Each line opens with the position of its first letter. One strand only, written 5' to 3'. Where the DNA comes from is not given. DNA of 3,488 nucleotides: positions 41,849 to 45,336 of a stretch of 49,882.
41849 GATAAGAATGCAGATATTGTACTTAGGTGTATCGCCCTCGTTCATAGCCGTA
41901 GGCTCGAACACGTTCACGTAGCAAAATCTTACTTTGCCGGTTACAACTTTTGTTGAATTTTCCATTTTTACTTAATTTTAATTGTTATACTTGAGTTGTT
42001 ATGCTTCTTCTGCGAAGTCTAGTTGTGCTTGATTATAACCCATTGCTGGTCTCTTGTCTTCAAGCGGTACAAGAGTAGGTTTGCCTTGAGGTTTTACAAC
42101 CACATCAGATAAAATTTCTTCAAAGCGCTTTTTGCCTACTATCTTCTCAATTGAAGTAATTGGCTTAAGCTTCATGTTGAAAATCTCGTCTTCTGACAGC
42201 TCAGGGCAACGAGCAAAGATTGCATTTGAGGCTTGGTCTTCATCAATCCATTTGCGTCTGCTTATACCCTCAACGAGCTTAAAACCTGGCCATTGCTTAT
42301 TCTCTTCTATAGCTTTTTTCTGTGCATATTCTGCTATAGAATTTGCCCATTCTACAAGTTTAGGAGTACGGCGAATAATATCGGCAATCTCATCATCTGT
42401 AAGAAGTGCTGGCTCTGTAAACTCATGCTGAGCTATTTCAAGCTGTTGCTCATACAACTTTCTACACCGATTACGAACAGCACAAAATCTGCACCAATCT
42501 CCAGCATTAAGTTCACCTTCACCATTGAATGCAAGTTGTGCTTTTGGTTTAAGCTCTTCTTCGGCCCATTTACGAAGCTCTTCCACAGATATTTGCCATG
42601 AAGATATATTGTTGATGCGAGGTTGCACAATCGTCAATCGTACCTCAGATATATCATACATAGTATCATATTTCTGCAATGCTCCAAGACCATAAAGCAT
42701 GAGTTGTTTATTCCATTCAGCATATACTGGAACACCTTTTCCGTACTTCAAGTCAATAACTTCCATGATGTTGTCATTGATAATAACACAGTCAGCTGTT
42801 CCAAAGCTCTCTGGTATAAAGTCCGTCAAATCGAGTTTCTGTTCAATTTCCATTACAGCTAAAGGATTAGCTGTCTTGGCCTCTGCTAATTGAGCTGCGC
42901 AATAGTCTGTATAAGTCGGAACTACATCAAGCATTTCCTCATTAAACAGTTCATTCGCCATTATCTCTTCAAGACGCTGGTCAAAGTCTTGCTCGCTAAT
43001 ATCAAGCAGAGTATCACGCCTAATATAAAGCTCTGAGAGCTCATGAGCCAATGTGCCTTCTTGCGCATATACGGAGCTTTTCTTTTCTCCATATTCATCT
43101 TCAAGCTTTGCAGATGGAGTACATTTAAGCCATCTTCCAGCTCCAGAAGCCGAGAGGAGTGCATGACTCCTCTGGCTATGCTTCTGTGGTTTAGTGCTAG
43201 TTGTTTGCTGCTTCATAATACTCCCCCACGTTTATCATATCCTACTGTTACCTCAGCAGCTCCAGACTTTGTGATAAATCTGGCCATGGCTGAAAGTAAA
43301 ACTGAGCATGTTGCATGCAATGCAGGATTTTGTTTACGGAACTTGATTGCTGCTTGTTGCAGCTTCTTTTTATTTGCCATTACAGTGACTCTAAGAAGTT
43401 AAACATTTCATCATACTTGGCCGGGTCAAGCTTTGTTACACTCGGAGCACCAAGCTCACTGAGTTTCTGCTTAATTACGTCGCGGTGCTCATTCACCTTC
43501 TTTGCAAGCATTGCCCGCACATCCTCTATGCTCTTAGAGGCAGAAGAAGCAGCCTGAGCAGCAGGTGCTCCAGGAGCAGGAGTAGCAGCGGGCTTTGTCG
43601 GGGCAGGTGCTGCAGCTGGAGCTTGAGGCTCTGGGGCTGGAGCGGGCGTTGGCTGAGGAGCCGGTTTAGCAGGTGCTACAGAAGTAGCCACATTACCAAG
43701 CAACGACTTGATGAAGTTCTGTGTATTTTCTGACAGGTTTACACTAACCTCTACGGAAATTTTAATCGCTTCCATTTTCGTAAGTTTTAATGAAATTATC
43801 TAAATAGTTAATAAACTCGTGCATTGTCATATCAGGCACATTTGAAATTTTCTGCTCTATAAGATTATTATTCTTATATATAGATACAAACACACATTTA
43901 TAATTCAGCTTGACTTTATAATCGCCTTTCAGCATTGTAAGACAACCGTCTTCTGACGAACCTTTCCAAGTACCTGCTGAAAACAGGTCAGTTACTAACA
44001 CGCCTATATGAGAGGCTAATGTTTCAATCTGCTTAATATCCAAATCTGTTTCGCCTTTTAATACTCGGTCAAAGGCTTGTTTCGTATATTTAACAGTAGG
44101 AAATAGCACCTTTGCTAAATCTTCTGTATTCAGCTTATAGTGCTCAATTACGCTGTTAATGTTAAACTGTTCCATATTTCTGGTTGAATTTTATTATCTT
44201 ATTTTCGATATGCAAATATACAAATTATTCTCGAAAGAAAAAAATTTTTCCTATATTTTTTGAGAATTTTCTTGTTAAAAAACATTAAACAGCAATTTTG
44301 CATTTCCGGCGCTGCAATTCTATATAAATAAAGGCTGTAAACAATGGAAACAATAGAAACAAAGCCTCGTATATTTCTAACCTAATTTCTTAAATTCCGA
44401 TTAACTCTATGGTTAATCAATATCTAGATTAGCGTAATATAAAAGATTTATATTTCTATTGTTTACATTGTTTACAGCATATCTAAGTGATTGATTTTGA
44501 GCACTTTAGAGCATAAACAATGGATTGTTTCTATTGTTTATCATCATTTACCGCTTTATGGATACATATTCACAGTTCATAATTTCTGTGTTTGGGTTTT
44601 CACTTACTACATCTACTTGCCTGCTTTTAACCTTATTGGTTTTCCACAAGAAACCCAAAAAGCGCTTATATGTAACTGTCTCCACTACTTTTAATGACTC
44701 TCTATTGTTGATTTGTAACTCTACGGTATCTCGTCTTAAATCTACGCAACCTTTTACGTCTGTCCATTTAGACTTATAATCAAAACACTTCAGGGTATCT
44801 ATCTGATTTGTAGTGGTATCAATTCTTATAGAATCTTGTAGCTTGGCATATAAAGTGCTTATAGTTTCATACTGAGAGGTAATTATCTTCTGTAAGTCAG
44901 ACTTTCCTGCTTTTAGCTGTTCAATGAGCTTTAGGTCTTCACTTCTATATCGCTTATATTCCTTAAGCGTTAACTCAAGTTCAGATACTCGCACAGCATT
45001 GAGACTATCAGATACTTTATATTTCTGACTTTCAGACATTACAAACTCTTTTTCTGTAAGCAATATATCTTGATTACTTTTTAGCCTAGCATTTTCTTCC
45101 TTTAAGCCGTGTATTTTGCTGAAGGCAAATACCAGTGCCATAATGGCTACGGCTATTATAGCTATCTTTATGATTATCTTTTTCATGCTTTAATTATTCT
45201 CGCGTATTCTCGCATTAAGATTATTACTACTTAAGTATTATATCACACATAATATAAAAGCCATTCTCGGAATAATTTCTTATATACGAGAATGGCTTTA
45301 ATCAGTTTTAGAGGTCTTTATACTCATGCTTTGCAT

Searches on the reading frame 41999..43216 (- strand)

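Call 17: search_protein_families(library=phrogs, proteins=[window:41999-43216:-], max_evalue=0.00001)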
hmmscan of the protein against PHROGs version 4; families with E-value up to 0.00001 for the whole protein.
window:41999-43216:- (405 aa): 2 families
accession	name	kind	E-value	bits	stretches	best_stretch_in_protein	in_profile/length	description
phrog_69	-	DNA, RNA and nucleotide metabolism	3.2e-127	426.6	1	3-404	72-476/501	exonuclease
phrog_3953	-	DNA, RNA and nucleotide metabolism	2.8e-31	109.6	1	11-225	6-181/186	exonuclease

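Call 60: search_protein_families(library=pfam, proteins=[window:41999-43216:-], max_evalue=0.01)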
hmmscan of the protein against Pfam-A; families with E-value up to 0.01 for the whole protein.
window:41999-43216:- (405 aa): 2 families
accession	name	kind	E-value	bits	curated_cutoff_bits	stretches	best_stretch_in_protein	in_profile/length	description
PF10926.14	DUF2800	-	2.4e-141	471.6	21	1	18-390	1-368/368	Protein of unknown function (DUF2800)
PF12705.13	PDDEXK_1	-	1.6e-12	48.4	22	1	21-252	2-247/247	PD-(D/E)XK nuclease superfamily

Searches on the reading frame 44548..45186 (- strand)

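Call 17: search_protein_families(library=phrogs, proteins=[window:44548-45186:-], max_evalue=0.00001)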
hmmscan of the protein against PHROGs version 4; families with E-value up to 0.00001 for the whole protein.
window:44548-45186:- (212 aa): 1 family
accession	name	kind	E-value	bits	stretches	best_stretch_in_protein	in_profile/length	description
phrog_14010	-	unknown function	3e-31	109.6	1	10-211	6-196/197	-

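Call 60: search_protein_families(library=pfam, proteins=[window:44548-45186:-], max_evalue=0.01)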
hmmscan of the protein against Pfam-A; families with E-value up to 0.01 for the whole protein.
window:44548-45186:- (212 aa): 1 family
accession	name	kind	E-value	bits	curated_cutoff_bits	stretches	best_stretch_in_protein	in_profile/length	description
PF20186.3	DUF6549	-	1.6e-29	103.4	27.4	1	29-212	2-167/167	Family of unknown function (DUF6549)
